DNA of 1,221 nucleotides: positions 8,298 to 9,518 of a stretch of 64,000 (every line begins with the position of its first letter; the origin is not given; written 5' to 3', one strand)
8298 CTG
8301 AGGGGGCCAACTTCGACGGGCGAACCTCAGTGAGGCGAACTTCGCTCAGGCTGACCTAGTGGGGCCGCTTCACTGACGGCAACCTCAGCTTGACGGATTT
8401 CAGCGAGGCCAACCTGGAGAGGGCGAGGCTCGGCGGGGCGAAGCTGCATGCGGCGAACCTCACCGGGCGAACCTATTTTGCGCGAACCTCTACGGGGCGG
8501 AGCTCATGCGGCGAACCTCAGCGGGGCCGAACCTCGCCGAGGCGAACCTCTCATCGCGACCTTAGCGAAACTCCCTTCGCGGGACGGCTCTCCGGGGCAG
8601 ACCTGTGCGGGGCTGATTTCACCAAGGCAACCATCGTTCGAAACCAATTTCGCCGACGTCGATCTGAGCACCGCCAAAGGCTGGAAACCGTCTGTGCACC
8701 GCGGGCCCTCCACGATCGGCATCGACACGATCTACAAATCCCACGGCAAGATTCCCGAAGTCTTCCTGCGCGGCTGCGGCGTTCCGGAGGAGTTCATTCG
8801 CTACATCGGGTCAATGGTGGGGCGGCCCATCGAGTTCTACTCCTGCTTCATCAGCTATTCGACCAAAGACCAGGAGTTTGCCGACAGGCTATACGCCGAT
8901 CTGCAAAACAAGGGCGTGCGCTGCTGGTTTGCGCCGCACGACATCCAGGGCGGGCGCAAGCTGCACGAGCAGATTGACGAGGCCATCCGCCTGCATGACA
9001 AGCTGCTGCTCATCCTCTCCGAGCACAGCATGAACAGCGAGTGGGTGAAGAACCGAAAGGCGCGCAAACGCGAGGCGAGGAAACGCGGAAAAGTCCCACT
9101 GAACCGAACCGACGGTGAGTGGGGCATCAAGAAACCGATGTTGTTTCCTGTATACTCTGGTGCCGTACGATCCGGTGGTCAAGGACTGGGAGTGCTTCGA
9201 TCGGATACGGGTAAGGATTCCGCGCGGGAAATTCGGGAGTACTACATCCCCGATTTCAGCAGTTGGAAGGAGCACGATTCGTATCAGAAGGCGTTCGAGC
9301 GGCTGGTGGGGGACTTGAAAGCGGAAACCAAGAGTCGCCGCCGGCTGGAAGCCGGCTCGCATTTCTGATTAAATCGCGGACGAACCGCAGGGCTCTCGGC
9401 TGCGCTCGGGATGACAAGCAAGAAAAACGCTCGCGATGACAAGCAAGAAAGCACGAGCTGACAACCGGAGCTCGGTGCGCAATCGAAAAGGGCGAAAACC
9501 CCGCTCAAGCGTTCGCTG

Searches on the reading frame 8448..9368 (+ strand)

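Call 59: search_protein_families(library=pfam, proteins=[window:8448-9368:+])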
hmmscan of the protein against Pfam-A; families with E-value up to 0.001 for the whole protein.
window:8448-9368:+ (306 aa): 2 families
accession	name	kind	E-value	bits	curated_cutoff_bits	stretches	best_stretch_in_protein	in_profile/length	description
PF13676.11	TIR_2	-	1e-18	68.4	28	1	134-217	2-88/122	TIR domain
PF01582.25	TIR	-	3.8e-07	30.5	21.3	1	131-200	2-73/179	TIR domain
